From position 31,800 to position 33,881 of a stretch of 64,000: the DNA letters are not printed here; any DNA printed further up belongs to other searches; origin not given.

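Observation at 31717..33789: An imperfect ~38-nt direct repeat and a duplicated gene tail flank a ~2 kb segment, the footprint of a rearrangement or insertion.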

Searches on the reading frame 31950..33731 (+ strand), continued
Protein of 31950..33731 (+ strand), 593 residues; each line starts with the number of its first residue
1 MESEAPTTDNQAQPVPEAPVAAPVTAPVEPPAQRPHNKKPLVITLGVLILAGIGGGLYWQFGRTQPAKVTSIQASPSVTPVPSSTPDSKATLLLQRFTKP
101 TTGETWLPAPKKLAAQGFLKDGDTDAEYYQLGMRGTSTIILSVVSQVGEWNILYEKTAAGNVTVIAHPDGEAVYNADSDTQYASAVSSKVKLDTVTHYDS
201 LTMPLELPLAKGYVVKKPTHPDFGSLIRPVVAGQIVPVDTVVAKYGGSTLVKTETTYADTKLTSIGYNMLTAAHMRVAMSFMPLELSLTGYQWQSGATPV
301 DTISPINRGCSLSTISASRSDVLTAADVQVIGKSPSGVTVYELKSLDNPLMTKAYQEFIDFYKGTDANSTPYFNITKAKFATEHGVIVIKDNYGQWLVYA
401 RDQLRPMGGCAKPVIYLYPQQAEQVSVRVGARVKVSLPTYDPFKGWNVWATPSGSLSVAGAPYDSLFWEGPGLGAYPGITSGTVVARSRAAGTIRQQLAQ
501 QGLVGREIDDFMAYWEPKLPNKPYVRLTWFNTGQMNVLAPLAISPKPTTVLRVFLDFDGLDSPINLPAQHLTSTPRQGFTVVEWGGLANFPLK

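Call 67: fold_search(model_id=the predicted structure, library=pdb)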
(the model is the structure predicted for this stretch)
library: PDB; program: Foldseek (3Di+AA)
matches with E <= 10: 548; with E <= 0.001: 0
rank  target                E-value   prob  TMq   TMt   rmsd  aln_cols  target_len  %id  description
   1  4fnq                  4.4e-02  0.09  0.10  0.09  20.1       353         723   10  Crystal structure of GH36 alpha-galactosidase AgaB from Geobacillus stearothermophilus (released 2012-10-03)
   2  5c0p                  4.7e-02  0.09  0.07  0.13  21.1       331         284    8  The crystal structure of endo-arabinase from Bacteroides thetaiotaomicron VPI-5482 (released 2015-07-01)
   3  9e5c_7g               5.2e-02  0.06  0.07  0.08  38.4       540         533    8  Cryo-EM structure of 96 nm repeat of microtubule doublet from T. brucei flagellum (released 2025-03-12)
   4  4fnu_A                6.1e-02  0.04  0.07  0.07  19.6       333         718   10  Crystal structure of GH36 alpha-galactosidase AgaA A355E D478A from Geobacillus stearothermophilus in complex with sta (released 2012-10-03)
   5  7sqc_9A               6.1e-02  0.03  0.06  0.05  31.7       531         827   11  Ciliary C1 central pair apparatus isolated from Chlamydomonas reinhardtii (released 2022-04-13)
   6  8f5o_B                8.5e-02  0.06  0.08  0.06  18.1       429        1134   12  Structure of Leishmania tarentolae IFT-A (state 1) (released 2022-12-21)
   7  4o49                  1.0e-01  0.06  0.10  0.11  23.7       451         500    8  Crystal structure of the vaccine antigen Transferrin Binding Protein B (TbpB) mutant Tyr-174-Ala from Actinobacillus ple (released 2015-01-14)
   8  5ods_D                1.1e-01  0.03  0.07  0.07  19.4       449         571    7  Structure of a phosphoprotein-protein complex (released 2018-03-14)
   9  3zwl_B                1.3e-01  0.03  0.07  0.10  22.7       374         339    8  Structure of eukaryotic translation initiation factor eIF3i complex with eIF3b C-terminus (655-700) (released 2011-10-05)
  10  8t8s_B                1.3e-01  0.03  0.08  0.07  20.6       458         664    8  Sortilin-PGRN peptide complex (released 2024-06-26)
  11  7q5s_B                1.3e-01  0.02  0.07  0.03  25.1       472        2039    8  Protein community member fatty acid synthase complex from C. thermophilum (released 2022-02-02)
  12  6rgr                  1.4e-01  0.04  0.09  0.12  20.8       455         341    7  Photorhabdus asymbiotica lectin PHL in complex with L-rhamnose (released 2020-07-01)
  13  4ui9_A                1.4e-01  0.04  0.08  0.05  23.2       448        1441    9  Atomic structure of the human Anaphase-Promoting Complex (released 2015-06-17)
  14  8hpo_K                1.4e-01  0.04  0.08  0.10  25.2       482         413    9  Cryo-EM structure of a SIN3/HDAC complex from budding yeast (released 2023-05-03)
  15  4po7_A                1.5e-01  0.03  0.09  0.08  20.2       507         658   10  Structure of the Sortilin:neurotensin complex at excess neurotensin concentration (released 2014-07-23)
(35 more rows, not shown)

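Call 71: find_related_loci(query=A3, collection=viral_contigs, flank=5000)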
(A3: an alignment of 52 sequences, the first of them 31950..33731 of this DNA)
Query A3 (593 aa) in viral_contigs; peptide patterns used: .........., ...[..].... (x = any residue, [..] = any of these).
21 stretches matched a pattern; 5 encode a relative of the query (tblastn E <= 1e-3); 5 distinct loci.
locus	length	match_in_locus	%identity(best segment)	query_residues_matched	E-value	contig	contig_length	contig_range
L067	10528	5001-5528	39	411-587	5e-33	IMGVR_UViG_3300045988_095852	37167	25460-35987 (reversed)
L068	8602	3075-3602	39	411-587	2e-32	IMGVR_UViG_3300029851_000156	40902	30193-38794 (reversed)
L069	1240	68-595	41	411-587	2e-33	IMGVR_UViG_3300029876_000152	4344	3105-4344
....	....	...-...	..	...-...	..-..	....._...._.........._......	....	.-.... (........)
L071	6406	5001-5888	29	292-586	6e-28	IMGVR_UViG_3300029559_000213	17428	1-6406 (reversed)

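Call 75: search_protein_families(library=pfam, proteins=[L067:4593-5540:+], max_evalue=5)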
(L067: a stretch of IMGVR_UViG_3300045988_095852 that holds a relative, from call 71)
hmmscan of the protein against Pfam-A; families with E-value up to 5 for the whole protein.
L067:4593-5540:+ (315 aa): 0 families
